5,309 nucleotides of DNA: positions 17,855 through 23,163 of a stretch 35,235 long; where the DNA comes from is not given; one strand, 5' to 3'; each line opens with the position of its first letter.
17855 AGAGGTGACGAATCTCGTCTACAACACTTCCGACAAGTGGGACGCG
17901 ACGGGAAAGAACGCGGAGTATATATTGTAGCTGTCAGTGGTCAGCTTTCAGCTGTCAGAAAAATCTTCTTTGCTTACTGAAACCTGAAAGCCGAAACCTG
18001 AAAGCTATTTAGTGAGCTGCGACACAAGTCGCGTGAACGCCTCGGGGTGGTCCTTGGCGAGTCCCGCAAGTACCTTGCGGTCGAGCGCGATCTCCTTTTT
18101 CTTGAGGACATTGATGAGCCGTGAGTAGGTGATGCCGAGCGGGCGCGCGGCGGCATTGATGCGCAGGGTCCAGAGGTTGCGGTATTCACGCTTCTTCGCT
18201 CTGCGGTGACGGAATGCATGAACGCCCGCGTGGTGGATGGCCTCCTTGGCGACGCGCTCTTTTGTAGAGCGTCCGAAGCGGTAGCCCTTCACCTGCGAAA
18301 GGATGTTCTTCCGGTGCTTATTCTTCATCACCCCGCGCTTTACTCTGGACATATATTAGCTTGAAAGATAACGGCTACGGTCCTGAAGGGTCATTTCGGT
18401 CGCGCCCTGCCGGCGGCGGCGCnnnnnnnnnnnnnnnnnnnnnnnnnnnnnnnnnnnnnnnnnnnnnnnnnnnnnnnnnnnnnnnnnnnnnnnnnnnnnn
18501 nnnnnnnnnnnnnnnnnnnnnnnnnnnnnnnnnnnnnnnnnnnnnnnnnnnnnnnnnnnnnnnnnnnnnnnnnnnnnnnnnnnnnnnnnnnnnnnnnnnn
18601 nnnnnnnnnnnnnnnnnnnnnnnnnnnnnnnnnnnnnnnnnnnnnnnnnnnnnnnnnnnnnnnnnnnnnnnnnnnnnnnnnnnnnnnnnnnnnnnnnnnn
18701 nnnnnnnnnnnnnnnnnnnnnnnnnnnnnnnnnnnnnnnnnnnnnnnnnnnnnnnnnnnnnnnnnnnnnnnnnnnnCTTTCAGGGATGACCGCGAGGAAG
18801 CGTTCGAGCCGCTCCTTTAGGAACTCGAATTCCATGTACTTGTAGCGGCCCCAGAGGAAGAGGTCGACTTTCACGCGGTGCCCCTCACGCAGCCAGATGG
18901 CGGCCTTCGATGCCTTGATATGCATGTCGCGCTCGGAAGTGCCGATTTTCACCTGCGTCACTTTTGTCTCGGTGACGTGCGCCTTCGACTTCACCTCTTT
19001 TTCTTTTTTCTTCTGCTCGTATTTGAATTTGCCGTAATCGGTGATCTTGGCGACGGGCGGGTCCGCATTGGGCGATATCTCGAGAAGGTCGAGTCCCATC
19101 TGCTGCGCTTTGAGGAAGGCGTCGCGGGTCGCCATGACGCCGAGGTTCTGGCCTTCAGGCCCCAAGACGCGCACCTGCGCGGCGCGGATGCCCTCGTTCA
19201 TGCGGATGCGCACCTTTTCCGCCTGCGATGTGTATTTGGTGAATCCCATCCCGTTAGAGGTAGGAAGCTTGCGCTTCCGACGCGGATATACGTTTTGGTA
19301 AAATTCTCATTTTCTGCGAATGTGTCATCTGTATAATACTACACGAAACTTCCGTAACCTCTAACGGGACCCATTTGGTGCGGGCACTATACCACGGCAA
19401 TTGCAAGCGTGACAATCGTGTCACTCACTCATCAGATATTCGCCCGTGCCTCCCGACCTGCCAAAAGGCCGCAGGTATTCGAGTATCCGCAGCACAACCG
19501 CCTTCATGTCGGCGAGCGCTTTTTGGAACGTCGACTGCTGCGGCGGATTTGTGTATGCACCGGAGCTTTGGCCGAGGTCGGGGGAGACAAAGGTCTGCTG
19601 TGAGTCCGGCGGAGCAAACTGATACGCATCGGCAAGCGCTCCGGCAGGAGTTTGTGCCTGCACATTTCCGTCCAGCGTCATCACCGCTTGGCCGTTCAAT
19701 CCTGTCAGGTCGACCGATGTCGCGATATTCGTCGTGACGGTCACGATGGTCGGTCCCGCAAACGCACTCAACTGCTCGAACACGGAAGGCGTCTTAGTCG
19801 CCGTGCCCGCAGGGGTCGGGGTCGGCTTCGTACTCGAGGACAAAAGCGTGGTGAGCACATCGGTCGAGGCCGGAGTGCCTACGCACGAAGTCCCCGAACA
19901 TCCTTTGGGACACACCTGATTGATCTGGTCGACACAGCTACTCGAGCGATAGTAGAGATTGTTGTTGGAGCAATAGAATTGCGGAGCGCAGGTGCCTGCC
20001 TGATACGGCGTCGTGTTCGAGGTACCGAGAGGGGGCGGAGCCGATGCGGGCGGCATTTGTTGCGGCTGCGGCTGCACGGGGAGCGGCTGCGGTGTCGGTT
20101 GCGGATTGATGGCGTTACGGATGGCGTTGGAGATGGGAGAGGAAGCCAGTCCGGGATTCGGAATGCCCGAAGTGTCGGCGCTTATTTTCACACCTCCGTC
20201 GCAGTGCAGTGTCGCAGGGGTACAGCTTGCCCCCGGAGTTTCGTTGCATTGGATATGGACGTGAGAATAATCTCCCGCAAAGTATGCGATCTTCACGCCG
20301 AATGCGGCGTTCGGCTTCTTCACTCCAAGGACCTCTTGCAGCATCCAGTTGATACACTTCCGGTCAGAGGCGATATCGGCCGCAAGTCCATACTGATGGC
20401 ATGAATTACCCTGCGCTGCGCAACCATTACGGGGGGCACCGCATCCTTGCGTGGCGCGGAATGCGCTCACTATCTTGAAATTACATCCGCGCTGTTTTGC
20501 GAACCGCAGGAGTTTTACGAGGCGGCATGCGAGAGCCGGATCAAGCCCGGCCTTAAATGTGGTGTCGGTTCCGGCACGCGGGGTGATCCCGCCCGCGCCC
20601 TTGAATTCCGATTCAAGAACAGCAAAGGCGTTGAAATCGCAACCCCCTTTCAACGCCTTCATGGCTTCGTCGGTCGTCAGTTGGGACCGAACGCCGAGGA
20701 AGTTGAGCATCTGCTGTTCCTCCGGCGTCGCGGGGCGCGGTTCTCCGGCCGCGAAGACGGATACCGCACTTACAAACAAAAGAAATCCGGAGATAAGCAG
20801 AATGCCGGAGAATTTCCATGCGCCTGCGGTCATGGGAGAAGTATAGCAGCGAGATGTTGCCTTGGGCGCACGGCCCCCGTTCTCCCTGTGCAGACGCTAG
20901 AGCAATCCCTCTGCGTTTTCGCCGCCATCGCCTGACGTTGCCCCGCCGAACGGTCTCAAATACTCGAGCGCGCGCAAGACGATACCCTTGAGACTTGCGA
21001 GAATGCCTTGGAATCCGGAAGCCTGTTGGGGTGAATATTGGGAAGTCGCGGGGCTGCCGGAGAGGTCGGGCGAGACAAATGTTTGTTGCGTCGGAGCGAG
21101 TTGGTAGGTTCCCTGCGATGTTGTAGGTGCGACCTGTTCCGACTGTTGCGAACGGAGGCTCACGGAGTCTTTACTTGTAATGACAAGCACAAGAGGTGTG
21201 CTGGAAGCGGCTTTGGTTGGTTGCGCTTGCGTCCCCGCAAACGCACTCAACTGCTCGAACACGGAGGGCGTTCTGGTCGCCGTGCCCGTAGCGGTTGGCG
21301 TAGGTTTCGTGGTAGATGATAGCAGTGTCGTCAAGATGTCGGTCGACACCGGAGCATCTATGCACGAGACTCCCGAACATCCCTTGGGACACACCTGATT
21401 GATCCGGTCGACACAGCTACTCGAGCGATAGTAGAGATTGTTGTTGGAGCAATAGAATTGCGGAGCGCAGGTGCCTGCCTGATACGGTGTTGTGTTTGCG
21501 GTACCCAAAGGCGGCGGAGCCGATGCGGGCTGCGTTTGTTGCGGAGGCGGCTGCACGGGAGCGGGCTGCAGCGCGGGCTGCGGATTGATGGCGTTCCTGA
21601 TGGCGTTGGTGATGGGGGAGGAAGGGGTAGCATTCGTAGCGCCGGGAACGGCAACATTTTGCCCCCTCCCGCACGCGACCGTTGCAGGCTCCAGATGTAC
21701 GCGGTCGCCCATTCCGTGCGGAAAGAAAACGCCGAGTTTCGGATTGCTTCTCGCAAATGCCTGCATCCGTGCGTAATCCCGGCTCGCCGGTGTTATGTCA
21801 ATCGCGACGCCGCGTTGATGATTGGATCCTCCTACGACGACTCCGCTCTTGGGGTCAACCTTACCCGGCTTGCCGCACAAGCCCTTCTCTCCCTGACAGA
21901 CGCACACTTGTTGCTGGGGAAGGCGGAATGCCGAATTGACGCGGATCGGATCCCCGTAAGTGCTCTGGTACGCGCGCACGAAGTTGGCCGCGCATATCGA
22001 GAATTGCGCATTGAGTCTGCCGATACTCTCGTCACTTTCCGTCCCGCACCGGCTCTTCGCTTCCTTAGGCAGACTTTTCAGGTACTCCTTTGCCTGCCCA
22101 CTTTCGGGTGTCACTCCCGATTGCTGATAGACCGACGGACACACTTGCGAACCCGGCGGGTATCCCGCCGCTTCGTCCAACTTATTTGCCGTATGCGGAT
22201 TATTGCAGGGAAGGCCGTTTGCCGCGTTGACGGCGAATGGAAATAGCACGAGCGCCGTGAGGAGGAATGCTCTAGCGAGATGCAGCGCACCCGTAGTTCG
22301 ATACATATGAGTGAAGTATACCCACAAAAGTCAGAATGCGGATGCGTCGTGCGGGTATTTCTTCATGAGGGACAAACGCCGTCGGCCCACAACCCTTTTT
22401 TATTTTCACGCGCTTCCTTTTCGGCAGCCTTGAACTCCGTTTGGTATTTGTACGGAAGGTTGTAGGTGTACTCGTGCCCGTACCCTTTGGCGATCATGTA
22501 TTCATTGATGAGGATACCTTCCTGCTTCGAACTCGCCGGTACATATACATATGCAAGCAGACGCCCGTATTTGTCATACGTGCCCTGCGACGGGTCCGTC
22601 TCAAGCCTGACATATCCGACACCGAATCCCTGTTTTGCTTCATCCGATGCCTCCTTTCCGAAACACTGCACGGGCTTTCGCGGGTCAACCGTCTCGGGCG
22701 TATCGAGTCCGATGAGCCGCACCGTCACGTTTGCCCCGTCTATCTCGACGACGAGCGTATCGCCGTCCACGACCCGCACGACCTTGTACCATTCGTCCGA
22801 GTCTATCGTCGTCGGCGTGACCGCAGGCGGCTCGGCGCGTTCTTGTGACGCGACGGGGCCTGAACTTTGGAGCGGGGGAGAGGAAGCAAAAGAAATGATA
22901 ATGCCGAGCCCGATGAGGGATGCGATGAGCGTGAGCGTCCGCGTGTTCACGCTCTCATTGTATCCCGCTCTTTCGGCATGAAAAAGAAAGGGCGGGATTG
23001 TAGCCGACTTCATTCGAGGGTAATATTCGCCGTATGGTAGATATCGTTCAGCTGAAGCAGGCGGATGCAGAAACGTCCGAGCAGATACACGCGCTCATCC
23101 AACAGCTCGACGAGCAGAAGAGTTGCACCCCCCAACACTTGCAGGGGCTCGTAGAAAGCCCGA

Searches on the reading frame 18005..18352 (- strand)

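Call 36: search_protein_families(library=pfam, proteins=[window:18005-18352:-], max_evalue=0.001)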
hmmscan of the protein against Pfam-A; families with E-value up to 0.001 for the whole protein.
window:18005-18352:- (115 aa): 1 family
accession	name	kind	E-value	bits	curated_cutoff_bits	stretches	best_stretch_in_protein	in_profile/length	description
PF00453.23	Ribosomal_L20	-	7e-35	119.8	30.8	1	3-109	1-107/107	Ribosomal protein L20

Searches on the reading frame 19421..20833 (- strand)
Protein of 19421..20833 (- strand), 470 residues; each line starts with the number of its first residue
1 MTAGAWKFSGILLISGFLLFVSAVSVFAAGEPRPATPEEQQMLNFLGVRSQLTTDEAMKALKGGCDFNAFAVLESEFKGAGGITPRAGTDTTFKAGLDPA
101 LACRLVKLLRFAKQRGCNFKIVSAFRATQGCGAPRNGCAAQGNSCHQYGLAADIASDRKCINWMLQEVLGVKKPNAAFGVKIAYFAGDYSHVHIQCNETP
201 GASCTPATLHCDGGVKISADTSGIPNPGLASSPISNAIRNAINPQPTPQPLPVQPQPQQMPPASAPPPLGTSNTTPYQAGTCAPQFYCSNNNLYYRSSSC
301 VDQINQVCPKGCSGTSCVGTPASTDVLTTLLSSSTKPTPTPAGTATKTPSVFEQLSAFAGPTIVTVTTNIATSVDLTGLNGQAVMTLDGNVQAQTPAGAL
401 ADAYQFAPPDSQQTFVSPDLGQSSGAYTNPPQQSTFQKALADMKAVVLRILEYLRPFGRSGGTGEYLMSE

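Call 35: search_protein_families(library=pfam, proteins=[window:19421-20833:-], max_evalue=0.001)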
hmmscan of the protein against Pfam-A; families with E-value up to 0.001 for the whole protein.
window:19421-20833:- (470 aa): 1 family
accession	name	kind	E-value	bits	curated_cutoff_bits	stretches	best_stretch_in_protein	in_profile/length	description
PF02557.22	VanY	-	0.0007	19.8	25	0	97-159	4-79/132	D-alanyl-D-alanine carboxypeptidase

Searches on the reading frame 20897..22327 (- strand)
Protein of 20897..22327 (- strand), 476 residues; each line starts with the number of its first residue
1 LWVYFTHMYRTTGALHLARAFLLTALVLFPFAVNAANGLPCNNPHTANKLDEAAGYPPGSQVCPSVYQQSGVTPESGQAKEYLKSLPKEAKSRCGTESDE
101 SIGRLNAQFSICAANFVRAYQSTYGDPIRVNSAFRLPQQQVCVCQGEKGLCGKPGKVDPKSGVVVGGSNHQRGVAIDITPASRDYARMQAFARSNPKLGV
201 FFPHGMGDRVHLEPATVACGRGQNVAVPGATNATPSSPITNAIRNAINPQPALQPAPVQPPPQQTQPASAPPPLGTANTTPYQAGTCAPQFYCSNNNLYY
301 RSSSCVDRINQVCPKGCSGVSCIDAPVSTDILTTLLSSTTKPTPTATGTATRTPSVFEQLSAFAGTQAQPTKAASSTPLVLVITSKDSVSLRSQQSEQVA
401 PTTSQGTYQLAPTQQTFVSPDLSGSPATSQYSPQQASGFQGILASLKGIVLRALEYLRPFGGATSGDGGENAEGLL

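Call 35: search_protein_families(library=pfam, proteins=[window:20897-22327:-], max_evalue=0.001)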
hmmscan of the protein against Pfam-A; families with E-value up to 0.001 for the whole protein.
window:20897-22327:- (476 aa): 1 family
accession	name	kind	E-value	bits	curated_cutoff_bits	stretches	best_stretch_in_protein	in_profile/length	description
PF08291.16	Peptidase_M15_3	-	7.2e-05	23.3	23.2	0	103-137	18-52/108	Peptidase M15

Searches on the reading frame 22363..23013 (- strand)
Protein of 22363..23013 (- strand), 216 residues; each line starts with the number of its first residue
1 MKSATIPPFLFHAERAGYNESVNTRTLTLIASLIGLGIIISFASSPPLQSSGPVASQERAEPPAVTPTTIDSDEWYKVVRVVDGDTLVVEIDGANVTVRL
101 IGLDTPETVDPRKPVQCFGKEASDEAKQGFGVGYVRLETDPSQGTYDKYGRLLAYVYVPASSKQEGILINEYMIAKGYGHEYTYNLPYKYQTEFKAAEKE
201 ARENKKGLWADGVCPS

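Call 35: search_protein_families(library=pfam, proteins=[window:22363-23013:-], max_evalue=0.001)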
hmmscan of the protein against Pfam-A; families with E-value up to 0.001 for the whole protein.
window:22363-23013:- (216 aa): 1 family
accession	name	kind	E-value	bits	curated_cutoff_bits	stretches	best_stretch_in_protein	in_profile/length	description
PF00565.23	SNase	-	3.8e-23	82.4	21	1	97-211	1-107/107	Staphylococcal nuclease homologue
